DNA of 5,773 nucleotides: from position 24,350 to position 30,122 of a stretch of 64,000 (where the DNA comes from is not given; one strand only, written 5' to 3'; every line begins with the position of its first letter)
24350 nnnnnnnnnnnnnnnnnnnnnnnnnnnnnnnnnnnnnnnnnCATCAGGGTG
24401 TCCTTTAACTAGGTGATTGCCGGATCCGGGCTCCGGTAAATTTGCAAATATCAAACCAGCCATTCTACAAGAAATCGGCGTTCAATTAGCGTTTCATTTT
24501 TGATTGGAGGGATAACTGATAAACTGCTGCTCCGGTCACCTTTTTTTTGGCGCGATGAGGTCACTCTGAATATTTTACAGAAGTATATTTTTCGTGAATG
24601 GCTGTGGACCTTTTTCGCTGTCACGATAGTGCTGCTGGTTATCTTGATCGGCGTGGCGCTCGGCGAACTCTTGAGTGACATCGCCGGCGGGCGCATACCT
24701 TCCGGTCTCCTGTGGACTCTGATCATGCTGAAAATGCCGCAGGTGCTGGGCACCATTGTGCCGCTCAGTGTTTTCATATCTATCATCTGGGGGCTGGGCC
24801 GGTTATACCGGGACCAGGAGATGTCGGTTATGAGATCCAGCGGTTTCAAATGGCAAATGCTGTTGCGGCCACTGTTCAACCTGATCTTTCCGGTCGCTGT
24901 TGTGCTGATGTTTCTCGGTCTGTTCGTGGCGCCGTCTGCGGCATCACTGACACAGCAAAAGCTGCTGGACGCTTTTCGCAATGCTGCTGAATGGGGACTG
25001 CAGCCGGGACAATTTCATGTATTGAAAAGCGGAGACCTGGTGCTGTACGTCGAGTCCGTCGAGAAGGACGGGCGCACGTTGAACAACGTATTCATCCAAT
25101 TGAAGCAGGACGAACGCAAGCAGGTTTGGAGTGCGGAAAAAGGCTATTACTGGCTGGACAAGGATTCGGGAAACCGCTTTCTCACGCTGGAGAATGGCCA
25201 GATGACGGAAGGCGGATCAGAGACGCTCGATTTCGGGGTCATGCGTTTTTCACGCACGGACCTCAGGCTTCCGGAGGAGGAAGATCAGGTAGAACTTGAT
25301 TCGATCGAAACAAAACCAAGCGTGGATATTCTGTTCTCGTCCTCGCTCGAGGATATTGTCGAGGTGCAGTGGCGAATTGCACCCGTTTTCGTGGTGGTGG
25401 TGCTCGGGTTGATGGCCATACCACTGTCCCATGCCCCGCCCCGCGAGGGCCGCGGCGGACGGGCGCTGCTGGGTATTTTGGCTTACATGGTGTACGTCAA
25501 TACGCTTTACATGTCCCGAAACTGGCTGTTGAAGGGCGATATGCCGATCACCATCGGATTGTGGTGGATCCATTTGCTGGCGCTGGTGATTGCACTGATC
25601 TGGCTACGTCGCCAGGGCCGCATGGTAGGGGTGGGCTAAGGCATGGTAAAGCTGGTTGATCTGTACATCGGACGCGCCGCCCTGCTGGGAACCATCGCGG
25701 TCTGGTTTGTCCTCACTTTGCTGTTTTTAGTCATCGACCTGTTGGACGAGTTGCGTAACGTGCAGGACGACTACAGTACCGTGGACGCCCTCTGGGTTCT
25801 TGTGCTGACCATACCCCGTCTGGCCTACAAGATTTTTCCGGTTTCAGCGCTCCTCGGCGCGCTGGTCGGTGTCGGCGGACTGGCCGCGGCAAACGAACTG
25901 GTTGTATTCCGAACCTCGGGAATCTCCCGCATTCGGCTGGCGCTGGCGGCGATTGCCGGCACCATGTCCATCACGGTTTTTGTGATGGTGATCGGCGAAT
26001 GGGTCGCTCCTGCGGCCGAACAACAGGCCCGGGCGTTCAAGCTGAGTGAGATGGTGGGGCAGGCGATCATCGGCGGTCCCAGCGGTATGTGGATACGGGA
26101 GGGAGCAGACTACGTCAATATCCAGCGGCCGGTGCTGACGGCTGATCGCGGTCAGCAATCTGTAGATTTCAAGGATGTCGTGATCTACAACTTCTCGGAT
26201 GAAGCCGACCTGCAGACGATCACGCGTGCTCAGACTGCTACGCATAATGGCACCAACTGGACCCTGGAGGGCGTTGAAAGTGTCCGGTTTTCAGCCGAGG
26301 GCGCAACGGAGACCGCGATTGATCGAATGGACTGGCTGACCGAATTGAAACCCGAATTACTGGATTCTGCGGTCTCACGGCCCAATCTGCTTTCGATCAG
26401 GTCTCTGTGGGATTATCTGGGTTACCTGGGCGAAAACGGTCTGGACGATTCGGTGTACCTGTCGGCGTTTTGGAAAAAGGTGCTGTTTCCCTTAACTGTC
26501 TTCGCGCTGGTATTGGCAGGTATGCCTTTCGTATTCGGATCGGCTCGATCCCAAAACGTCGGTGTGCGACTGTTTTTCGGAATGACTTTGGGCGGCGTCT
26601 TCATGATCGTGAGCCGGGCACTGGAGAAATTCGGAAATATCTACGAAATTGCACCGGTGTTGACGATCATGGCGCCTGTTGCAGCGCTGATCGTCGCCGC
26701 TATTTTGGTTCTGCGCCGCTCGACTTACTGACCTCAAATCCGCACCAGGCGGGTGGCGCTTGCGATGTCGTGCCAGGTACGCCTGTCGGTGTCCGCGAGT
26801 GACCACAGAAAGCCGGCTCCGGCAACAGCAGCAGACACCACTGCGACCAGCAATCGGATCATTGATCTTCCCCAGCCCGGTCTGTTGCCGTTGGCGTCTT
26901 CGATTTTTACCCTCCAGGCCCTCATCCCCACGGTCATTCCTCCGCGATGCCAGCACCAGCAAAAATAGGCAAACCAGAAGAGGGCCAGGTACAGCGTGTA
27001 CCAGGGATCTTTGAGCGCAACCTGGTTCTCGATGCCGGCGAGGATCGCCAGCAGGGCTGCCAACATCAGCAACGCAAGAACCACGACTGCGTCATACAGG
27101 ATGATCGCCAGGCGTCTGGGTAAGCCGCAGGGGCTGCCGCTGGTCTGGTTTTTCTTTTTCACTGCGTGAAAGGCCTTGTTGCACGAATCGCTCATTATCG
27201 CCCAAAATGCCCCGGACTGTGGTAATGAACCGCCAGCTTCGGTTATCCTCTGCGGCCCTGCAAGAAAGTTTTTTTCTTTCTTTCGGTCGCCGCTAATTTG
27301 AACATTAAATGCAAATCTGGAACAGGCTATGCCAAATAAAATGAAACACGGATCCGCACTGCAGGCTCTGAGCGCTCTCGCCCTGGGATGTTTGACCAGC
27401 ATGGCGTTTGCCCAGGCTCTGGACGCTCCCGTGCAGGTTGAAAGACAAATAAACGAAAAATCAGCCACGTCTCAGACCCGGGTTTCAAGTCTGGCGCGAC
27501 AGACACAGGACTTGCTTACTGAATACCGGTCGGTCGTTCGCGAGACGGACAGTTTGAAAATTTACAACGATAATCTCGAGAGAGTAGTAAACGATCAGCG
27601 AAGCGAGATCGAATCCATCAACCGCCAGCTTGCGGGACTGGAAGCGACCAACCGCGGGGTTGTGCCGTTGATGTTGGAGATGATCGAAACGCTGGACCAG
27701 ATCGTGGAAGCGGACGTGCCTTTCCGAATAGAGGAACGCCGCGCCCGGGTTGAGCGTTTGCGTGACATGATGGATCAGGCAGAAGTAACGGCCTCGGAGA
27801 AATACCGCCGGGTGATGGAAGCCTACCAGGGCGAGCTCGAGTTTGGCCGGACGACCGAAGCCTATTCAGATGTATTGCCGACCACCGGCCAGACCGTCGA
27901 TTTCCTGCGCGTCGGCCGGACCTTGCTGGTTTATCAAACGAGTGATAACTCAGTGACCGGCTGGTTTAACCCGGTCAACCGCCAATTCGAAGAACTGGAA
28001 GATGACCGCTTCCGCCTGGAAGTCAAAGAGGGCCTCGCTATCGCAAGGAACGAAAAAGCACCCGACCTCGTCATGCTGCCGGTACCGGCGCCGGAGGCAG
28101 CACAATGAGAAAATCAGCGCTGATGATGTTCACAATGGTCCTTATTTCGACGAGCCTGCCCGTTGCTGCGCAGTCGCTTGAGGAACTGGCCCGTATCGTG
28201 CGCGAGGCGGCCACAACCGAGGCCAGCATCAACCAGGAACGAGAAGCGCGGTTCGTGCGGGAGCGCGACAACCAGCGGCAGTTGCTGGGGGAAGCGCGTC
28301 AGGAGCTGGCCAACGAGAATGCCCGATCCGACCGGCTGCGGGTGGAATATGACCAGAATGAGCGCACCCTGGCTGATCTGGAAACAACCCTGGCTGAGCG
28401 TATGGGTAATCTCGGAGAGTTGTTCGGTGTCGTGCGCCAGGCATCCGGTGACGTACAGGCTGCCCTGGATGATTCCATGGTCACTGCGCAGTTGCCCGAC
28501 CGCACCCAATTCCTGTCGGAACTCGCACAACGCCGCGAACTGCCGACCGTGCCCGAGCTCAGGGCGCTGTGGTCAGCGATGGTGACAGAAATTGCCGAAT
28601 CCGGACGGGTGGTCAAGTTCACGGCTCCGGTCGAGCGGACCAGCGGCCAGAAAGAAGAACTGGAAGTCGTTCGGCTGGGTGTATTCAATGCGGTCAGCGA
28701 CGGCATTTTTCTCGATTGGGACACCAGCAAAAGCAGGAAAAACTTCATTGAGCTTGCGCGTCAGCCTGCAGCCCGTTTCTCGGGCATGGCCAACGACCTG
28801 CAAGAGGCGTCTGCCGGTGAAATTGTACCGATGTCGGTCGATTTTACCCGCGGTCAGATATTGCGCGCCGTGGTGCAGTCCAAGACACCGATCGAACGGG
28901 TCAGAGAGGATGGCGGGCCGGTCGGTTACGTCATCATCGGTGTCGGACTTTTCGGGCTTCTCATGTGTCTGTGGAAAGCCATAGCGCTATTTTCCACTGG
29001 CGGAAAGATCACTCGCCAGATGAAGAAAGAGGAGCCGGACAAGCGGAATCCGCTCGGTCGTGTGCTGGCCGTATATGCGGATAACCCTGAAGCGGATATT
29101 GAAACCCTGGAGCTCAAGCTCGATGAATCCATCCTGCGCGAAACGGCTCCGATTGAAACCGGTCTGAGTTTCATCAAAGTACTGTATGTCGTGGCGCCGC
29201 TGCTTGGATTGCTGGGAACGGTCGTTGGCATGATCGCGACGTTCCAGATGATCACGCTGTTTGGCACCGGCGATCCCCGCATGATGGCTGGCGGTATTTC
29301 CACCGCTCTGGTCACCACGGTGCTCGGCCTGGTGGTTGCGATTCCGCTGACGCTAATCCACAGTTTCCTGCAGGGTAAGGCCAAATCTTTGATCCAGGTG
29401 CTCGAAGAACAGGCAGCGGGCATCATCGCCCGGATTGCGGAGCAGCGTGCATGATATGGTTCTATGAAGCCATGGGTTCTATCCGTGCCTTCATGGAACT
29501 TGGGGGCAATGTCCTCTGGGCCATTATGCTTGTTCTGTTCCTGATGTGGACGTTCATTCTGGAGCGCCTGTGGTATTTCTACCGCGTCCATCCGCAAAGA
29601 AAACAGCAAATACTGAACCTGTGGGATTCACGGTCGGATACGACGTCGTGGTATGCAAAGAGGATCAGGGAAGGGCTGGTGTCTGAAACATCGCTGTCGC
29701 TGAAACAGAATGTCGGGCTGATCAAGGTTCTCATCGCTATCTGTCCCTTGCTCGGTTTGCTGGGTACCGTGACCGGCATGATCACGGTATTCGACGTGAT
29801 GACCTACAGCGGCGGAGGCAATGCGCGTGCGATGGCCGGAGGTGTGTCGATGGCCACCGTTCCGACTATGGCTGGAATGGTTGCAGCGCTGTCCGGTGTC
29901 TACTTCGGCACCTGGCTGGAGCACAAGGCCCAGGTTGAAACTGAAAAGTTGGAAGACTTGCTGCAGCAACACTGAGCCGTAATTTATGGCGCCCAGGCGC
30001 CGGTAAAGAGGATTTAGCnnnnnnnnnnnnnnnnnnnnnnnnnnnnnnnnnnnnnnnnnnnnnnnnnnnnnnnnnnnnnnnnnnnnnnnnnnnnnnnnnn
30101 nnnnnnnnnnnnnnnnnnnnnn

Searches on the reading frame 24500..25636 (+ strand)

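Call 61: search_protein_families(library=ncbifam, proteins=[window:24500-25636:+], max_evalue=0.00001)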
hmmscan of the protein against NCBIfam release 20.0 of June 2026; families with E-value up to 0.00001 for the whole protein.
window:24500-25636:+ (379 aa): 2 families
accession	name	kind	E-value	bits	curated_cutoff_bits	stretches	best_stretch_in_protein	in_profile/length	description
TIGR04407.1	LptF_YjgP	equivalog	2.3e-93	312.7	230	1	25-370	1-346/347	LPS export ABC transporter permease LptF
TIGR04408.1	LptG_lptG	equivalog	2.3e-29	102.1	240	1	25-216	1-191/351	LPS export ABC transporter permease LptG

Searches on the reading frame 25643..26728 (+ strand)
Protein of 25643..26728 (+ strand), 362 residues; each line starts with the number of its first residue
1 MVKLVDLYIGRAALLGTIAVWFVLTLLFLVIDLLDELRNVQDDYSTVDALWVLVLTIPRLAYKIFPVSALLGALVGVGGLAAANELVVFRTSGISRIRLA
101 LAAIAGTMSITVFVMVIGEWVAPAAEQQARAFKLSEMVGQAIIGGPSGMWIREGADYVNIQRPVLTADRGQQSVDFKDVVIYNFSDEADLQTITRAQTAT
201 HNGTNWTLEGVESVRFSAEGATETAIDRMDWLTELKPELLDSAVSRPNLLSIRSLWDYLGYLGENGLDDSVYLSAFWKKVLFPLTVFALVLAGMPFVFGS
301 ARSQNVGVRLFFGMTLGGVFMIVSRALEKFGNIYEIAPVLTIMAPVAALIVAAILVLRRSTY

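Call 61: search_protein_families(library=ncbifam, proteins=[window:25643-26728:+], max_evalue=0.00001)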
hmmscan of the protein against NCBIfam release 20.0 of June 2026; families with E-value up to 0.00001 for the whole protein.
window:25643-26728:+ (362 aa): 2 families
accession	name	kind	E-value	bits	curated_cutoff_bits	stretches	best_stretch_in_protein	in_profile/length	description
TIGR04408.1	LptG_lptG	equivalog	8.3e-97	323.9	240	1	5-359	2-350/351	LPS export ABC transporter permease LptG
TIGR04407.1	LptF_YjgP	equivalog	7.4e-17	61.1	230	1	5-133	2-131/347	LPS export ABC transporter permease LptF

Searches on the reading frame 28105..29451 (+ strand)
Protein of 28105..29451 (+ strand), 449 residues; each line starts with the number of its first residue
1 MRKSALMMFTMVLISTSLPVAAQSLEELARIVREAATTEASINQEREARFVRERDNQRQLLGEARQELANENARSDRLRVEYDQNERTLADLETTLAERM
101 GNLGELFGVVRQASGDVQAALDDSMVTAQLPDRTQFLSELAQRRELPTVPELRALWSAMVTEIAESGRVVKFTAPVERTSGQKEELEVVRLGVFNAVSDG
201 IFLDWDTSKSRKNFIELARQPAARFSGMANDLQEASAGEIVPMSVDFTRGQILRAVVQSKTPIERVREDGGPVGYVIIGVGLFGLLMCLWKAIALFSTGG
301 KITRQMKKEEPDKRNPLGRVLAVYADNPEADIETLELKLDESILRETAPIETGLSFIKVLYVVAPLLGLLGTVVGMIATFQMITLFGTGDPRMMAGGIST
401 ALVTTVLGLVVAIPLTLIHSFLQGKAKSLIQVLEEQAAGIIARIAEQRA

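Call 61: search_protein_families(library=ncbifam, proteins=[window:28105-29451:+], max_evalue=0.00001)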
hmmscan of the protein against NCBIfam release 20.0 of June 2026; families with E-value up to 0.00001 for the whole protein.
window:28105-29451:+ (449 aa): 6 families
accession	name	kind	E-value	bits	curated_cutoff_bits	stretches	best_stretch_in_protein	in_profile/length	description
TIGR02796.1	tolQ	equivalog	8.2e-17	61.7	221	1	328-438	97-208/216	protein TolQ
TIGR02797.1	exbB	equivalog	7.9e-12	45.4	206.2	1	336-441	101-206/211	tonB-system energizer ExbB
TIGR02805.1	exbB2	equivalog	4.1e-11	43.2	135.35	1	350-423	51-124/138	TonB-system energizer ExbB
NF008066.0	PRK10801.1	equivalog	2.1e-10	40.5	403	1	323-431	96-204/230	Tol-Pal system protein TolQ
NF007722.0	PRK10414.1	equivalog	8.4e-09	35.3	402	1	348-440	124-216/244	tol-pal system-associated acyl-CoA thioesterase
NF006527.0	PRK08990.1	equivalog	9.7e-06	25.1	341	0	329-413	117-194/254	flagellar motor protein PomA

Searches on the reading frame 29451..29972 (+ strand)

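Call 61: search_protein_families(library=ncbifam, proteins=[window:29451-29972:+], max_evalue=0.00001)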
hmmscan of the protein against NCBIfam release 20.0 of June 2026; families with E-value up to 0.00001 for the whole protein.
window:29451-29972:+ (174 aa): 2 families
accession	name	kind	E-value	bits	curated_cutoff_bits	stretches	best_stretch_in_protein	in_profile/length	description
TIGR02805.1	exbB2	equivalog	1.7e-09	37.9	135.35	1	82-166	49-133/138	TonB-system energizer ExbB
TIGR02796.1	tolQ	equivalog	5.1e-07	29.7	221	1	76-161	111-197/216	protein TolQ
